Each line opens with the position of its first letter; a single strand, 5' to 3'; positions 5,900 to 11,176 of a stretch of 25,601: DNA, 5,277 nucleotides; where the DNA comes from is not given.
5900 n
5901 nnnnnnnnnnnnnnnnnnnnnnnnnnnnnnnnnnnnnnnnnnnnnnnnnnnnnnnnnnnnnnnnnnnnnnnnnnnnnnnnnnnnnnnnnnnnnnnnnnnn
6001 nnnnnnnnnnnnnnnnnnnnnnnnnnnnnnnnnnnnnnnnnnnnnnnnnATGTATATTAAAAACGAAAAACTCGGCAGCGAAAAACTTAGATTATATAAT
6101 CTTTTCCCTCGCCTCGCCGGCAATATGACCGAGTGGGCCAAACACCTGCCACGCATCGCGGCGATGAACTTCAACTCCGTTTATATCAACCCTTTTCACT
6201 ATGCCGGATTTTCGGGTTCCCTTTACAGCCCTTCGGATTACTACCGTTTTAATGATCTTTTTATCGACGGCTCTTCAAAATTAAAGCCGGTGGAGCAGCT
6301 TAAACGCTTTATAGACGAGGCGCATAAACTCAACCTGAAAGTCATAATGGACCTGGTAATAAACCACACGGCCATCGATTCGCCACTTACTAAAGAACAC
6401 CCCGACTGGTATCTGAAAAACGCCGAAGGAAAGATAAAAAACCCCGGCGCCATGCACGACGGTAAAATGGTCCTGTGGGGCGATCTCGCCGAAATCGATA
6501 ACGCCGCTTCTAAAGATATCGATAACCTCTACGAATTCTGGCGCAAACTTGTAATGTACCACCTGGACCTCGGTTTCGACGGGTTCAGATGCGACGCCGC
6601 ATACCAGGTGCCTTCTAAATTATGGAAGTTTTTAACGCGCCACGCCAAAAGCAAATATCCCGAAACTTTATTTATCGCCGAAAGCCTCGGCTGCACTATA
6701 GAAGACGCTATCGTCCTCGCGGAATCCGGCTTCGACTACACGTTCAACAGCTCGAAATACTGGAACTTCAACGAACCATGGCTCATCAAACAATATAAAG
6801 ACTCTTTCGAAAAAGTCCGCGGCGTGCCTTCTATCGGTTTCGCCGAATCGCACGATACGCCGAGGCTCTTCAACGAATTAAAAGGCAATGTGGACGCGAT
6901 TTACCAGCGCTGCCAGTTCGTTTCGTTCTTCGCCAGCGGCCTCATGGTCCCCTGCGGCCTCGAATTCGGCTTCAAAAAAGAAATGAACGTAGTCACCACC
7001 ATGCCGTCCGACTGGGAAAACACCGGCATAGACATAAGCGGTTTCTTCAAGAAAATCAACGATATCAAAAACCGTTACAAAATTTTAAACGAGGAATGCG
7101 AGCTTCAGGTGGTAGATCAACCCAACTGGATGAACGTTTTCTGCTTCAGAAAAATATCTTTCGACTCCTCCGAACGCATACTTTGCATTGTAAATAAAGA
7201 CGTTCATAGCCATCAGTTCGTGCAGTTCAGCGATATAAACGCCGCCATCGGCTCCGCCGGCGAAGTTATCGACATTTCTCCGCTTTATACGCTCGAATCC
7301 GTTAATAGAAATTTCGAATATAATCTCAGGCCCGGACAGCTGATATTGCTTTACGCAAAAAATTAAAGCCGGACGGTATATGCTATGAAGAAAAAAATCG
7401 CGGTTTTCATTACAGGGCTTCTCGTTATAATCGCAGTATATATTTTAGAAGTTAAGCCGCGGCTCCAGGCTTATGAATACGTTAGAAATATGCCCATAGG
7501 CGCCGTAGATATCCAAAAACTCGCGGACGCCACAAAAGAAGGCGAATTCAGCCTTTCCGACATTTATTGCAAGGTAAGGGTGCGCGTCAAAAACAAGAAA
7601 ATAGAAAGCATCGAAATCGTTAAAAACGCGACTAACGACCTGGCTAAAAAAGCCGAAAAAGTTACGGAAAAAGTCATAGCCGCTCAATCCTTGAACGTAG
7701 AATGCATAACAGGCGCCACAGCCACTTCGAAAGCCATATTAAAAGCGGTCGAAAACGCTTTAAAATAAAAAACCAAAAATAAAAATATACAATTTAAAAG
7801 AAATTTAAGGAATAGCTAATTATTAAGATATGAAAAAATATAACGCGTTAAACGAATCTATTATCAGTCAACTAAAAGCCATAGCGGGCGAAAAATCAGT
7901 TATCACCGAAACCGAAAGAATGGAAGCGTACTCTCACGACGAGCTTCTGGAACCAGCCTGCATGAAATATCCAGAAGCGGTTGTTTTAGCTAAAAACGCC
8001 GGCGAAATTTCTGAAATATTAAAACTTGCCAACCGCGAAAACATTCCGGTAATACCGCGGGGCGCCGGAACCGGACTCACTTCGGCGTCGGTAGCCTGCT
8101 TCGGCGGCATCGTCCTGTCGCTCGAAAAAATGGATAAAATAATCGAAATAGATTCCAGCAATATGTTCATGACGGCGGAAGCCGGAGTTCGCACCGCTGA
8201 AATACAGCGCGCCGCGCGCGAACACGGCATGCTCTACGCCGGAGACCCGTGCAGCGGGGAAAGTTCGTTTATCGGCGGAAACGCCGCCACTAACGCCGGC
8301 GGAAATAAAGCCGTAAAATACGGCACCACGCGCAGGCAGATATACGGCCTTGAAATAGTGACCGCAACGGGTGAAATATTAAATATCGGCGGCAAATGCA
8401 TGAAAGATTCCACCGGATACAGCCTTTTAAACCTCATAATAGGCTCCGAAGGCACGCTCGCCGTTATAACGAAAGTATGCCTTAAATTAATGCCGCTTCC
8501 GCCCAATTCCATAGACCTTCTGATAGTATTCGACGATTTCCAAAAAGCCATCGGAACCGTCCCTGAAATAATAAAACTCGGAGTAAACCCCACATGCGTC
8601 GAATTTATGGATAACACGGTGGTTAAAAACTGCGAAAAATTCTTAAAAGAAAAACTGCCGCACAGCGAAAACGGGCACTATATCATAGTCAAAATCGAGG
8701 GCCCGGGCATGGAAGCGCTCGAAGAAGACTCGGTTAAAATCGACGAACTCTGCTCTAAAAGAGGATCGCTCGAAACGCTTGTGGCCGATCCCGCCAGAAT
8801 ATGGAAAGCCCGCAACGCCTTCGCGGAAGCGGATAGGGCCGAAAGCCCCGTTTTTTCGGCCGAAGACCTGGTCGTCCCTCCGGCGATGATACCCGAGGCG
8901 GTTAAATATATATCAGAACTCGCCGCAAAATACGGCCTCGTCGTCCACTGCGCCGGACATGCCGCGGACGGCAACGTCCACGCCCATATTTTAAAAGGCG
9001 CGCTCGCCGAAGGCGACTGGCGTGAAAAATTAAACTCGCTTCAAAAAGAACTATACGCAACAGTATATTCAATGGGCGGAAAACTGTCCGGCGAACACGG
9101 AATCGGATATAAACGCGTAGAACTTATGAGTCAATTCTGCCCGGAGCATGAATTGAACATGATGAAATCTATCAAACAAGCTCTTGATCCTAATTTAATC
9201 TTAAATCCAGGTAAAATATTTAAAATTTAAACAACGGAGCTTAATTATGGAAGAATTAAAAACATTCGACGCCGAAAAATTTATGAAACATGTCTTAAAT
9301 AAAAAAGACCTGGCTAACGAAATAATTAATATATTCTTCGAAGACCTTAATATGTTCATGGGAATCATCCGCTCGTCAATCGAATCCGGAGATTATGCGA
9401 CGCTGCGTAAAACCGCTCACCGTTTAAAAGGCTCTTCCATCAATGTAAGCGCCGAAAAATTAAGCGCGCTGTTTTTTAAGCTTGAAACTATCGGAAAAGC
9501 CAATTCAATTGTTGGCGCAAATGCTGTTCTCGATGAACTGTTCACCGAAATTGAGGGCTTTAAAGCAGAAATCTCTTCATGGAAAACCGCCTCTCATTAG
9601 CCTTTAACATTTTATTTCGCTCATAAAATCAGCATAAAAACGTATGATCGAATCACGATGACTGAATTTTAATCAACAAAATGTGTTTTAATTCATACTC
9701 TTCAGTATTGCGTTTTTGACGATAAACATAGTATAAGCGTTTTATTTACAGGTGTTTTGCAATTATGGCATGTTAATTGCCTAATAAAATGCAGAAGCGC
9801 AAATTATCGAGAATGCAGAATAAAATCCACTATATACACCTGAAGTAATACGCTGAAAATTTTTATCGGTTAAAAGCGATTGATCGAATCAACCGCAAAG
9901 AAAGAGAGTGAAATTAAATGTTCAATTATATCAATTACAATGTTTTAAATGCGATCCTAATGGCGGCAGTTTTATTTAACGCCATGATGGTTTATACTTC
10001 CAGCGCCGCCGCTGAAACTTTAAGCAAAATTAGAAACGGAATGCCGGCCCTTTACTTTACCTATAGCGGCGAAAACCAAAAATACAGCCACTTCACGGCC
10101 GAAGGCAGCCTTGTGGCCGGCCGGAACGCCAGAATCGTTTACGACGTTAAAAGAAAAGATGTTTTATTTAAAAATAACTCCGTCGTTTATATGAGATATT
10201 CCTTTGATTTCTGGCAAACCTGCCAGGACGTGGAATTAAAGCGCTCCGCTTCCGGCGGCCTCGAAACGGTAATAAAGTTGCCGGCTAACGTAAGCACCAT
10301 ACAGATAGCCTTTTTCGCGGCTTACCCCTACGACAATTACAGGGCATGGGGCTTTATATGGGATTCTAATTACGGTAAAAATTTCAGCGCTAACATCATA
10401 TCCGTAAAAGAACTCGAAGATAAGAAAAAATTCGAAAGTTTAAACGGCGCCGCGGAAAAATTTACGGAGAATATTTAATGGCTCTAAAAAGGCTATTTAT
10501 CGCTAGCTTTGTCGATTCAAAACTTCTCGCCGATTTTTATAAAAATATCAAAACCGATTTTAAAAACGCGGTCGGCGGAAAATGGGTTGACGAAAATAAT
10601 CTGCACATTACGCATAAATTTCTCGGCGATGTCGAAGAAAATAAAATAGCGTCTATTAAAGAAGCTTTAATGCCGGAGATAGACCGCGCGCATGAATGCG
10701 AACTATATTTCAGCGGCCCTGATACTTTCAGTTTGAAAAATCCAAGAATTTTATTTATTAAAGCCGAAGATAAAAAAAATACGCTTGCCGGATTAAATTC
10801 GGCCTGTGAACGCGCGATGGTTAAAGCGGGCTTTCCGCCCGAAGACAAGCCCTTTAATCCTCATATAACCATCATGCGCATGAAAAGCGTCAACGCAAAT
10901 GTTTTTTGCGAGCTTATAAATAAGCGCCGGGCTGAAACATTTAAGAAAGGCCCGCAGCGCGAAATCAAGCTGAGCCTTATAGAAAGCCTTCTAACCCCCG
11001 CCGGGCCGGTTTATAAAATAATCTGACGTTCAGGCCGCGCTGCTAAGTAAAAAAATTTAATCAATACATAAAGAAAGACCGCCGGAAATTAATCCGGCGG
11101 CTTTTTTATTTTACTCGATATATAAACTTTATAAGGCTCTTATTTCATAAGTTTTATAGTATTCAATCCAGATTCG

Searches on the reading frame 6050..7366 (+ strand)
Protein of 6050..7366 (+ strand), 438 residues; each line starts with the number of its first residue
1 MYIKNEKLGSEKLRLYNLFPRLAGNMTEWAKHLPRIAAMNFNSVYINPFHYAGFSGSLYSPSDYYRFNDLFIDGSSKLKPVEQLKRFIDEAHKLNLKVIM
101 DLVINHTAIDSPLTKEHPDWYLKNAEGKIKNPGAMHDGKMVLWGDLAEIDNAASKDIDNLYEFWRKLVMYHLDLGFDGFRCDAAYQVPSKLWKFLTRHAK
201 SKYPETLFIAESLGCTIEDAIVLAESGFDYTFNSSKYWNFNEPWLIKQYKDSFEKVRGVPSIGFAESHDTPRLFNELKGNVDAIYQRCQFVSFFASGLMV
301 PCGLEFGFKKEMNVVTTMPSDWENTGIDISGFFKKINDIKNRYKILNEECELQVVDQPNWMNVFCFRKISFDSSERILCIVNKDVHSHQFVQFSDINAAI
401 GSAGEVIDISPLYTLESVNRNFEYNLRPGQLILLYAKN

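Call 11: search_protein_families(library=pfam, proteins=[window:6050-7366:+])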
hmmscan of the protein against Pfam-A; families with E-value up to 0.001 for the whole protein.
window:6050-7366:+ (438 aa): 4 families
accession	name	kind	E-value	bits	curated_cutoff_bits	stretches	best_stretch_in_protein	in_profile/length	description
PF14701.12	hDGE_amylase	-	4.6e-19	69.3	27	1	7-119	2-115/439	Glycogen debranching enzyme, glucanotransferase domain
PF00128.31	Alpha-amylase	-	6.4e-13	49.2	22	1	24-206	16-235/446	Alpha amylase, catalytic domain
PF14871.12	GHL6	-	0.00015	22.4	35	1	75-132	38-89/132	Hypothetical glycosyl hydrolase 6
PF02638.21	GHL10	-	0.00033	20.3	27.9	1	35-132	27-121/311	Glycosyl hydrolase-like 10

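Call 14: find_encoding_contigs(protein=window:6050-7366:+, flank=10000, max_places=10)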
Protein window:6050-7366:+ (438 aa): 15 contigs read that carry it; 10 places shown.
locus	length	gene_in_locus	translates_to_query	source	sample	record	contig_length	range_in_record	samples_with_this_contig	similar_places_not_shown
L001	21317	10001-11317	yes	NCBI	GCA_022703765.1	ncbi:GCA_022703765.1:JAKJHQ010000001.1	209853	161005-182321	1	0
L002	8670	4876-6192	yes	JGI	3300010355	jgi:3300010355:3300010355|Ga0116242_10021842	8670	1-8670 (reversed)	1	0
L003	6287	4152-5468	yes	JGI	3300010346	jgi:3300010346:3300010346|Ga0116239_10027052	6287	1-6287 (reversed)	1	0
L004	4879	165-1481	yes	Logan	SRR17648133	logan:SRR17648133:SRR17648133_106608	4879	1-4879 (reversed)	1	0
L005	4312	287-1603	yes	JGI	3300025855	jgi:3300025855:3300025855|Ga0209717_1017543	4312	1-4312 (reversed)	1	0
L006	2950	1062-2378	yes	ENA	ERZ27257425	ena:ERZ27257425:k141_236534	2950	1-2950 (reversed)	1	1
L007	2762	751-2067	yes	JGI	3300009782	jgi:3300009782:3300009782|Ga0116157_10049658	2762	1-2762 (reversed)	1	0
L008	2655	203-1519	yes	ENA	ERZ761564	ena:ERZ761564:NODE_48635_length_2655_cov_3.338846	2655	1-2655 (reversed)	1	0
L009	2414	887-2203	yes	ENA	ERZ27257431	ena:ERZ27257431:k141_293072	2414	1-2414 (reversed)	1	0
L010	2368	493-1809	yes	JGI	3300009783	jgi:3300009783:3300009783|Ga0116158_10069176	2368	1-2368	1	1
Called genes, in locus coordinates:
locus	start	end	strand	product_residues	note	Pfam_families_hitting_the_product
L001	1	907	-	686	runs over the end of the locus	PF02310:B12-binding (weak), PF04055:Radical_SAM, PF13311:DUF4080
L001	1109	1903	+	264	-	PF09335:VTT_dom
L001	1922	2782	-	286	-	-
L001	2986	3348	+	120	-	-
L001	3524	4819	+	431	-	-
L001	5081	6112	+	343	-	PF00532:Peripla_BP_1, PF13407:Peripla_BP_4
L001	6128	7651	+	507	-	PF02463:SMC_N (faint), PF00005:ABC_tran, PF09818:ABC_ATPase (faint), PF13304:AAA_21 (faint), PF00005:ABC_tran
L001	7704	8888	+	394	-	PF02653:BPD_transp_2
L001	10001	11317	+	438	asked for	PF00128:Alpha-amylase, PF14701:hDGE_amylase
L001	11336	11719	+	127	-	PF04205:FMN_bind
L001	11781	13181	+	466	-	PF01565:FAD_binding_4, PF02913:FAD-oxidase_C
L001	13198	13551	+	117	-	PF01627:Hpt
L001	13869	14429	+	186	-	PF16760:CBM53 (weak)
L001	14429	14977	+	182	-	PF10469:AKAP7_NLS, PF02834:LigT_PEase, PF13563:2_5_RNA_ligase2, PF02834:LigT_PEase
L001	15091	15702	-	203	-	-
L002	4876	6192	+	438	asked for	PF00128:Alpha-amylase, PF14701:hDGE_amylase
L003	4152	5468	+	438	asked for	PF00128:Alpha-amylase, PF14701:hDGE_amylase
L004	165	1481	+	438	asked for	PF00128:Alpha-amylase, PF14701:hDGE_amylase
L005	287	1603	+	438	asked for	PF00128:Alpha-amylase, PF14701:hDGE_amylase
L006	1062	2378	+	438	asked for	PF00128:Alpha-amylase, PF14701:hDGE_amylase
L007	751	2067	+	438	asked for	PF00128:Alpha-amylase, PF14701:hDGE_amylase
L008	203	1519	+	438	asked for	PF00128:Alpha-amylase, PF14701:hDGE_amylase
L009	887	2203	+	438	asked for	PF00128:Alpha-amylase, PF14701:hDGE_amylase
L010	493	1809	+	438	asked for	PF00128:Alpha-amylase, PF14701:hDGE_amylase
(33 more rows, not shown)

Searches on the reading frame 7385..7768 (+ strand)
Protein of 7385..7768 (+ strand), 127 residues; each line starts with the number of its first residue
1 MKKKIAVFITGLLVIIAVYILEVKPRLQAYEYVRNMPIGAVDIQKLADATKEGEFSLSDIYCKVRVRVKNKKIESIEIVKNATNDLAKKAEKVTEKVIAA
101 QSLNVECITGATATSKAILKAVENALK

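Call 11: search_protein_families(library=pfam, proteins=[window:7385-7768:+])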
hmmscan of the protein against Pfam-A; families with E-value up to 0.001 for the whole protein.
window:7385-7768:+ (127 aa): 1 family
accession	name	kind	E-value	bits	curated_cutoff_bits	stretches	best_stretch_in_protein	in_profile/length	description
PF04205.19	FMN_bind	-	4.6e-11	43.7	22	1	63-127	7-77/77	FMN-binding domain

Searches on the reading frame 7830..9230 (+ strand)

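Call 11: search_protein_families(library=pfam, proteins=[window:7830-9230:+])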
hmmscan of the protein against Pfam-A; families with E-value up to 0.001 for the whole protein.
window:7830-9230:+ (466 aa): 2 families
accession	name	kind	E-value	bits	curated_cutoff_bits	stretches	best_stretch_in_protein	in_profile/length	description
PF02913.24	FAD-oxidase_C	-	1.9e-49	169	21.2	1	230-463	8-248/248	FAD linked oxidases, C-terminal domain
PF01565.28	FAD_binding_4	-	4e-40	137.2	26.4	1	48-186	1-138/139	FAD binding domain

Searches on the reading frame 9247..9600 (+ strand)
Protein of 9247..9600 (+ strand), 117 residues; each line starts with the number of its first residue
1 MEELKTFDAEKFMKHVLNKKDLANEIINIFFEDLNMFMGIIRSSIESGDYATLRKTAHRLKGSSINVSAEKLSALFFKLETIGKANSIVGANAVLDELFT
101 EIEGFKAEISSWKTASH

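Call 11: search_protein_families(library=pfam, proteins=[window:9247-9600:+])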
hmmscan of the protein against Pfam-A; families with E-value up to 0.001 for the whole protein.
window:9247-9600:+ (117 aa): 1 family
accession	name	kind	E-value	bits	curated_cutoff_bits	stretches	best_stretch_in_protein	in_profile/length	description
PF01627.28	Hpt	-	4.8e-10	40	24.6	1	25-105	1-81/84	Hpt domain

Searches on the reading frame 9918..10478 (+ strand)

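Call 11: search_protein_families(library=pfam, proteins=[window:9918-10478:+])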
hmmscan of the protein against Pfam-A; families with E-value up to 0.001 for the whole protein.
window:9918-10478:+ (186 aa): 1 family
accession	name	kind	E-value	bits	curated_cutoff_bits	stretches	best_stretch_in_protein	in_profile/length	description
PF16760.10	CBM53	-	4.3e-06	27.4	27.6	1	74-127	4-54/57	Starch/carbohydrate-binding module (family 53)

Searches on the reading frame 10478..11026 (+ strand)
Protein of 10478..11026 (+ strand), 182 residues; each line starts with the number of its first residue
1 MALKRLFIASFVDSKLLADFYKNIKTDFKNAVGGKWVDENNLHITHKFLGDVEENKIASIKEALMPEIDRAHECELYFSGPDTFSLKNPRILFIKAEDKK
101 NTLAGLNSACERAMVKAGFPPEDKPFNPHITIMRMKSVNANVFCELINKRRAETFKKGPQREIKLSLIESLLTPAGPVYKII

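Call 11: search_protein_families(library=pfam, proteins=[window:10478-11026:+])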
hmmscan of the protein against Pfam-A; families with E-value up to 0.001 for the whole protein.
window:10478-11026:+ (182 aa): 3 families
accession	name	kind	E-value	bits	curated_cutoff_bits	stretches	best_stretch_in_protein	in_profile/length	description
PF02834.22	LigT_PEase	-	9.8e-21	74.2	23.3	2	97-179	5-87/87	LigT like Phosphoesterase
PF13563.12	2_5_RNA_ligase2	-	1.1e-10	42.2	27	1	29-137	13-118/152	2'-5' RNA ligase superfamily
PF10469.15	AKAP7_NLS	-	1.9e-08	34.9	24.4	1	36-146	37-160/208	AKAP7 2'5' RNA ligase-like domain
